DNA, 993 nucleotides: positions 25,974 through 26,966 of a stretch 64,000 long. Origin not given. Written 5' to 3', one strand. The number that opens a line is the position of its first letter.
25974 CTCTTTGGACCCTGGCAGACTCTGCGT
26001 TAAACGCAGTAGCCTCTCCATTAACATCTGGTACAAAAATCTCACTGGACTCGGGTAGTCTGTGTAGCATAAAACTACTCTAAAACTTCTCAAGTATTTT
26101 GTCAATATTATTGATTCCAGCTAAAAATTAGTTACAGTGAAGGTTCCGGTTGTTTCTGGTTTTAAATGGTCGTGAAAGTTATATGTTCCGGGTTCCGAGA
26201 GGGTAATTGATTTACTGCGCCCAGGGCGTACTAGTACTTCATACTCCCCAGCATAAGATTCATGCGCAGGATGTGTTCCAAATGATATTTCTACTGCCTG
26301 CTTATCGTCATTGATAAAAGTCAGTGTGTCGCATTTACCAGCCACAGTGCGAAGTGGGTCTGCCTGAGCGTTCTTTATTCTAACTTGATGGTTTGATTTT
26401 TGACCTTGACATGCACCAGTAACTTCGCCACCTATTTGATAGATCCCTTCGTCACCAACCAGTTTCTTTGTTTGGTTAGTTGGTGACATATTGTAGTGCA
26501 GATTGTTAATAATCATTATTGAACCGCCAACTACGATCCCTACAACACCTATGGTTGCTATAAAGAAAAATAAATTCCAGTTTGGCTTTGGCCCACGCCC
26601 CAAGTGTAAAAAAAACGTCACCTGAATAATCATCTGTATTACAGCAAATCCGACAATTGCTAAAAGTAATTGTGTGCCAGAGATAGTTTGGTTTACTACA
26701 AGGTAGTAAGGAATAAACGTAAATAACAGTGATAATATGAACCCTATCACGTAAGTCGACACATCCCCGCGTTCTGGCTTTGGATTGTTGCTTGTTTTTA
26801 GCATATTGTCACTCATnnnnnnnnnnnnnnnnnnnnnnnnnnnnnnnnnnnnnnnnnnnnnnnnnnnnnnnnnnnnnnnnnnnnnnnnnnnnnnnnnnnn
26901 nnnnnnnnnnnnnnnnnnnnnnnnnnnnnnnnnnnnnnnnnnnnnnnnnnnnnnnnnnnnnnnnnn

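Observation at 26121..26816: CyoD fused to a His-motif cupredoxin-like domain with a free-standing paralog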

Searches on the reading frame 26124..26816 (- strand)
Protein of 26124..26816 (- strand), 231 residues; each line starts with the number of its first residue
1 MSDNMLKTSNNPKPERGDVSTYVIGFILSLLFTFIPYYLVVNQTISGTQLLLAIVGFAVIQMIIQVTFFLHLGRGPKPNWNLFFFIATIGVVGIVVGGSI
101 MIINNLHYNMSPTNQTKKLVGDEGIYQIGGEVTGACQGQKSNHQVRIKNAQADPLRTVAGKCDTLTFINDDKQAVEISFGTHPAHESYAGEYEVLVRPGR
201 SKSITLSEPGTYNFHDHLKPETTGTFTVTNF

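Call 3: search_protein_families(library=pfam, proteins=[window:26124-26816:-], max_evalue=1)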
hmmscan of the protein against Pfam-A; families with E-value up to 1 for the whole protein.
seq(231 aa): 2 families
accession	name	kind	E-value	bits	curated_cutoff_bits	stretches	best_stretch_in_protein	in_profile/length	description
PF03626.19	COX4_pro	-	5.7e-13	49.5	28.9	1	23-96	1-72/72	Prokaryotic Cytochrome C oxidase subunit IV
PF13473.12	Cupredoxin_1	-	1e-06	29.2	27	1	139-228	19-104/104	Cupredoxin-like domain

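Call 4: search_protein_families(library=ncbifam, proteins=[window:26124-26816:-], max_evalue=1)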
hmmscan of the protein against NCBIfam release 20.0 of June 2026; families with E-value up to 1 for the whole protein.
seq(231 aa): 9 families
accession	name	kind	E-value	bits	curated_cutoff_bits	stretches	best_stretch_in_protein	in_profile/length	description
TIGR02847.1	CyoD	equivalog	1.1e-25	90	81.45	1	18-110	3-95/96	cytochrome o ubiquinol oxidase subunit IV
NF007878.0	PRK10582.1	equivalog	1.1e-24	86.7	144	1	14-110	10-106/109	cytochrome o ubiquinol oxidase subunit IV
TIGR02901.1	QoxD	equivalog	1.4e-07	31.9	85.6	1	22-104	9-91/94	cytochrome aa3 quinol oxidase subunit IV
TIGR02908.1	CoxD_Bacillus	equivalog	0.00011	22.1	117.85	1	18-83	24-89/110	cytochrome c oxidase subunit IVB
NF038018.1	qmoC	equivalog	0.008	15.7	300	1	49-110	226-287/360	quinone-interacting membrane-bound oxidoreductase complex subunit QmoC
TIGR02656.1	cyanin_plasto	equivalog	0.032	14.7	87.85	1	161-215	23-83/99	plastocyanin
TIGR04166.1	methano_MtrB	equivalog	0.084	13.2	50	0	102-138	45-82/95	tetrahydromethanopterin S-methyltransferase subunit MtrB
NF007518.0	PRK10124.1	equivalog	0.15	10.7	684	1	39-108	38-107/464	undecaprenyl-phosphate glucose phosphotransferase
NF045951.1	MAG0110_fam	subfamily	0.16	11.2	98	1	23-105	27-107/237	MAG0110 family membrane protein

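Call 6: find_homologous_proteins(query=window:26124-26816:-)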
Query seq(231 aa) (231 aa): 667 proteins with E <= 0.001 among 962 candidates; the best 120 are listed.
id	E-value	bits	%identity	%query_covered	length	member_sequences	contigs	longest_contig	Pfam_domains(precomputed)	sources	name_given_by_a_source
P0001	8.6e-152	521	100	100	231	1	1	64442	PF13473.13,PF03626.20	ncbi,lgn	-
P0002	5.8e-106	371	70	100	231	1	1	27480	PF13473.13,PF03626.20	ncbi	-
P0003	1.4e-104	366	69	99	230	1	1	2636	PF13473.13,PF03626.20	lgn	-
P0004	4.0e-104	365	71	99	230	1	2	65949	PF13473.13,PF03626.20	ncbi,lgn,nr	ncbi:cytochrome o ubiquinol oxidase subunit IV [Candidatus Saccharibacteria bacterium]|nr:cytochrome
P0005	1.1e-103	364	69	95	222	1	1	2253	PF13473.13,PF03626.20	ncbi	-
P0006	1.0e-102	360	69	99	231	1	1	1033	PF13473.13,PF03626.20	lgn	-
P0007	3.1e-102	359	72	95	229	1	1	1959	PF03626.20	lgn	-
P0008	6.1e-102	358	72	93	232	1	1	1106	PF03626.20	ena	-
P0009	2.1e-101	356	68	99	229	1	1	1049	PF03626.20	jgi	jgi:cytochrome o ubiquinol oxidase subunit IV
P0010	5.4e-101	355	67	99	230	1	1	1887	PF13473.13,PF03626.20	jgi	jgi:cytochrome o ubiquinol oxidase subunit IV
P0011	1.0e-100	354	69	99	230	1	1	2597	PF13473.13,PF03626.20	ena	-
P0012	1.2e-100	354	70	94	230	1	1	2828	PF13473.13,PF03626.20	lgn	-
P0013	3.0e-100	352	70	94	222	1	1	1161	PF13473.13,PF03626.20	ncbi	-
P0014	6.5e-100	351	70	93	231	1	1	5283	PF03626.20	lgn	-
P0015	7.5e-100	351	67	99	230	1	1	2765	PF13473.13,PF03626.20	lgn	-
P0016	9.7e-100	351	69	96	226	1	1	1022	PF13473.13,PF03626.20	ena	-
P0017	1.7e-99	350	66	99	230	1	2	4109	PF03626.20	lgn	-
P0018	1.8e-99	350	72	91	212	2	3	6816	PF13473.13,PF03626.20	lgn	-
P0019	1.9e-99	350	67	97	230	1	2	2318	PF03626.20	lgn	-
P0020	2.3e-99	349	68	95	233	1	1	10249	PF13473.13,PF03626.20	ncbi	-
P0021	4.9e-99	348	69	94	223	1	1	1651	PF13473.13,PF03626.20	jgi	jgi:cytochrome o ubiquinol oxidase subunit IV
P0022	6.2e-99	348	68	97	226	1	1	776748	PF13473.13,PF03626.20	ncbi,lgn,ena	-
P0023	1.1e-98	347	67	97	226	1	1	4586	PF13473.13,PF03626.20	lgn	-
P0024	1.3e-98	347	71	94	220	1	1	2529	PF13473.13,PF03626.20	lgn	-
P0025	1.7e-98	347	69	94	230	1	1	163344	PF03626.20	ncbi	-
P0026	2.5e-98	346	71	91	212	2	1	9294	PF13473.13,PF03626.20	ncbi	ncbi:MAG: cytochrome o ubiquinol oxidase subunit IV [Patescibacteria group bacterium]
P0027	3.6e-98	345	67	99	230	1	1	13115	PF13473.13,PF03626.20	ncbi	-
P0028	4.7e-98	345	64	97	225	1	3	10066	PF13473.13,PF03626.20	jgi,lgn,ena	-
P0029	1.1e-97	344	67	99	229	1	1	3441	PF13473.13,PF03626.20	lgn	-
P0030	1.2e-97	344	65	99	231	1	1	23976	PF03626.20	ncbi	-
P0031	1.3e-97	344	68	93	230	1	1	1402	PF03626.20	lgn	-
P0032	1.3e-97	344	68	96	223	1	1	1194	PF03626.20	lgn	-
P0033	2.1e-97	343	66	99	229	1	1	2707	PF13473.13,PF03626.20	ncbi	-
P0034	2.7e-97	343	66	99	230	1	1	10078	PF03626.20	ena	-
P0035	3.5e-97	342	70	93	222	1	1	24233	PF13473.13,PF03626.20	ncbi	-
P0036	4.0e-97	342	66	99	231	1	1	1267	PF03626.20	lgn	-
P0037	5.0e-97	342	66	99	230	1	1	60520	PF03626.20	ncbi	-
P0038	5.4e-97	342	65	97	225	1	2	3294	PF13473.13,PF03626.20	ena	-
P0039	5.8e-97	342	66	97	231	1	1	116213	PF13473.13,PF03626.20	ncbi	-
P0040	6.0e-97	341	67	95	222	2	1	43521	PF13473.13,PF03626.20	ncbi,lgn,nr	ncbi:MAG TPA: cytochrome o ubiquinol oxidase subunit IV [Candidatus Saccharimonadales bacterium]|nr:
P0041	6.6e-97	341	65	99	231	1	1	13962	PF13473.13,PF03626.20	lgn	-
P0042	8.0e-97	341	68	93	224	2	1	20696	PF03626.20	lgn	-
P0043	9.3e-97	341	67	95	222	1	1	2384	PF13473.13,PF03626.20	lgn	-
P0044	1.4e-96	340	66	96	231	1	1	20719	PF13473.13,PF03626.20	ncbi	-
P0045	1.5e-96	340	65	97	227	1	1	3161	PF03626.20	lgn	-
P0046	1.5e-96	340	63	99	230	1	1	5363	PF03626.20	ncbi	-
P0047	2.6e-96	339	64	97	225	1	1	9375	PF13473.13,PF03626.20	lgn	-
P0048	2.8e-96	339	65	95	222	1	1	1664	PF13473.13,PF03626.20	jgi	jgi:cytochrome o ubiquinol oxidase subunit IV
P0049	3.2e-96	339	67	93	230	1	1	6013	PF03626.20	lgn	-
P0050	3.5e-96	339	67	96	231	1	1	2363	PF13473.13,PF03626.20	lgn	-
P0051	6.8e-96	338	67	97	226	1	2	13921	PF13473.13,PF03626.20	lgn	-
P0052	7.0e-96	338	65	97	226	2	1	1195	PF13473.13,PF03626.20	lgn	-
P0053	1.0e-95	337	66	96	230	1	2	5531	PF13473.13,PF03626.20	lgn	-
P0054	1.5e-95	337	66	97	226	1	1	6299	PF13473.13,PF03626.20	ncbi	-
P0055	1.6e-95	337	68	95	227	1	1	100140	PF03626.20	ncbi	-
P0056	2.0e-95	337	66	96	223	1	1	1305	PF03626.20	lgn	-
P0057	2.4e-95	336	65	99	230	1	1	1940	PF03626.20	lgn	-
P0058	2.8e-95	336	67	93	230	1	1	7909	PF13473.13,PF03626.20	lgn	-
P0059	3.9e-95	336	65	99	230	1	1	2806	PF13473.13,PF03626.20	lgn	-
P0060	4.1e-95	335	68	91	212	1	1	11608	PF13473.13,PF03626.20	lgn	-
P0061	5.1e-95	335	64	95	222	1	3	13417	PF03626.20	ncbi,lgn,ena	-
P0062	5.8e-95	335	67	95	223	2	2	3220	PF13473.13,PF03626.20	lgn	-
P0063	6.2e-95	335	63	99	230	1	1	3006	PF13473.13,PF03626.20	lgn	-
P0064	7.0e-95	335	66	99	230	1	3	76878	PF03626.20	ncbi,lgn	-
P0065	8.7e-95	334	66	93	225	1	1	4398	PF13473.13,PF03626.20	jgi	jgi:cytochrome o ubiquinol oxidase operon protein cyoD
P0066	9.0e-95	334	64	96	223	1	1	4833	PF13473.13,PF03626.20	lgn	-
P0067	9.1e-95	334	67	93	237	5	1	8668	PF03626.20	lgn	-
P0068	1.3e-94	334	66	94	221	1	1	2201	PF03626.20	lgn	-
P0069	1.5e-94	334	67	93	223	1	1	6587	PF03626.20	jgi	-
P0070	1.6e-94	334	61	97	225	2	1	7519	PF13473.13,PF03626.20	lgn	-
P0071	2.2e-94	333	66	96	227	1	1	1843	PF03626.20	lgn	-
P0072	2.3e-94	333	64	97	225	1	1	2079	PF13473.13,PF03626.20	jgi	jgi:cytochrome o ubiquinol oxidase operon protein cyoD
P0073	2.4e-94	333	66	95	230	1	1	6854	PF13473.13,PF03626.20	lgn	-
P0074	2.5e-94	333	66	95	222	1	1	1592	PF03626.20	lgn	-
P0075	2.6e-94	333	65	99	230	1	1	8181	PF03626.20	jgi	jgi:cytochrome o ubiquinol oxidase subunit IV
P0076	3.3e-94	332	67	93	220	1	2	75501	PF13473.13,PF03626.20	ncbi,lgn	-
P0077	3.4e-94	332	65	99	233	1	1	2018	PF13473.13,PF03626.20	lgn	-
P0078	3.7e-94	332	65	97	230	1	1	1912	PF03626.20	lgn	-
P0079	3.9e-94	332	62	99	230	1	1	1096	PF03626.20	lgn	-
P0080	4.2e-94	332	63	99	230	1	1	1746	PF03626.20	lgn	-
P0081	5.3e-94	332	65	99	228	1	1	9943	PF13473.13,PF03626.20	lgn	-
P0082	6.1e-94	332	65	95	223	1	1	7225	PF03626.20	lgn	-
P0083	1.2e-93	331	67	94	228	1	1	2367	PF13473.13,PF03626.20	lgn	-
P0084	1.7e-93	330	65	98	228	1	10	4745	PF03626.20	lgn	-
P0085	1.8e-93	330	67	93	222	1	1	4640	PF03626.20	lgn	-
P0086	1.9e-93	330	62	99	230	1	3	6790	PF03626.20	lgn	-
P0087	2.0e-93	330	62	99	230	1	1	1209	PF13473.13,PF03626.20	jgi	jgi:cytochrome o ubiquinol oxidase operon protein cyoD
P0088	3.0e-93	329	63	99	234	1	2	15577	PF03626.20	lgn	-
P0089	3.3e-93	329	63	99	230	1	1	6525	PF13473.13,PF03626.20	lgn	-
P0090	4.7e-93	329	65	93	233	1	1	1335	PF03626.20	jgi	jgi:cytochrome o ubiquinol oxidase subunit IV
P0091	5.5e-93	329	66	94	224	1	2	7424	PF13473.13,PF03626.20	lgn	-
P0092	7.3e-93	328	63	94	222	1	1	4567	PF13473.13,PF03626.20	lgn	-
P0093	7.9e-93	328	66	93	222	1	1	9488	PF13473.13,PF03626.20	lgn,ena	-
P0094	8.0e-93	328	66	93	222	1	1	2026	PF13473.13,PF03626.20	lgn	-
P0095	9.4e-93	328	64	99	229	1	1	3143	PF03626.20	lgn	-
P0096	1.1e-92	328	64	95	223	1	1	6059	PF13473.13,PF03626.20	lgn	-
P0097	1.7e-92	327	68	91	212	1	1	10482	PF03626.20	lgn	-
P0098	1.8e-92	327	63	97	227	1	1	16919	PF13473.13,PF03626.20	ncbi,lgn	-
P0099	2.7e-92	326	63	100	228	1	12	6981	PF03626.20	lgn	-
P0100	4.7e-92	325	65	94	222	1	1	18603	PF03626.20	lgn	-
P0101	7.2e-92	325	64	97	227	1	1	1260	PF03626.20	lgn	-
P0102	8.4e-92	325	65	98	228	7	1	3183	PF03626.20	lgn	-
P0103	9.6e-92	324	62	96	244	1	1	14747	PF13473.13,PF03626.20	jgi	jgi:cytochrome o ubiquinol oxidase subunit IV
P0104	1.4e-91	324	64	94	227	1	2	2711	PF03626.20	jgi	-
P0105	1.5e-91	324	65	93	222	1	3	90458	PF13473.13,PF03626.20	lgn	-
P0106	2.0e-91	323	64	99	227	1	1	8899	PF03626.20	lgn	-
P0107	2.0e-91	323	65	97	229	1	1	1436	PF03626.20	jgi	jgi:cytochrome o ubiquinol oxidase operon protein cyoD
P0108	2.1e-91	323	63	100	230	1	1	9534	PF13473.13,PF03626.20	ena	-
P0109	2.3e-91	323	62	99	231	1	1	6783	PF03626.20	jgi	jgi:cytochrome o ubiquinol oxidase operon protein cyoD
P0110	2.5e-91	323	61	99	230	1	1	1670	PF03626.20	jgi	jgi:cytochrome o ubiquinol oxidase subunit IV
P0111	2.6e-91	323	64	92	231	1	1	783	PF03626.20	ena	-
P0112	2.7e-91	323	64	93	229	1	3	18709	PF13473.13,PF03626.20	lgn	-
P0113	2.8e-91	323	64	93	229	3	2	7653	PF03626.20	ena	-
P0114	3.4e-91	323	64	97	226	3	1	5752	PF13473.13,PF03626.20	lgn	-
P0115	5.8e-91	322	62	97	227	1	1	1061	PF13473.13,PF03626.20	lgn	-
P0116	5.9e-91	322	62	94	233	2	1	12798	PF03626.20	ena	-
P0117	6.9e-91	322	62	95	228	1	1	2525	PF13473.13,PF03626.20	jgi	jgi:cytochrome o ubiquinol oxidase subunit IV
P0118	9.3e-91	321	64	94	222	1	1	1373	PF03626.20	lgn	-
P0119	1.0e-90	321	65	93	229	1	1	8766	PF03626.20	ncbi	-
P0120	1.3e-90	321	61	99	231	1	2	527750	PF03626.20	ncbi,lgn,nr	ncbi:MAG TPA: cytochrome o ubiquinol oxidase subunit IV [Candidatus Saccharimonadales bacterium]|nr:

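Call 17: predict_structure(alignment_id=A1)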
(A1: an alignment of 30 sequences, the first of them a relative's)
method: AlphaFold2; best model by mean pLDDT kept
length: 231 residues; sequences in the alignment: 30
mean_pLDDT: 70.0   pTM: 0.44
mean pLDDT of the five models: 70.0, 69.2, 68.4, 66.8, 65.6
residues with pLDDT >= 90: 53; 70-90: 76; 50-70: 56; < 50: 46
segments of 3 or more residues with pLDDT < 50: 1-16, 107-134
pLDDT, mean of each block of 10 residues (from residue 1): 36 48 71 69 61 75 71 56 71 72 55 40 35 49 93 93 91 92 78 88 86 91 91 63
secondary structure, 60 per line:
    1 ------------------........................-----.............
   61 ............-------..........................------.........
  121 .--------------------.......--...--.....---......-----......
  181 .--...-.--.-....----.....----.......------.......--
elements in order: H19-42 H48-72 H80-105 H112-121 E142-148 E151-153 E156-160 E164-169 E175-181 E184-186 E193-196 E201-205 E210-216 E223-229
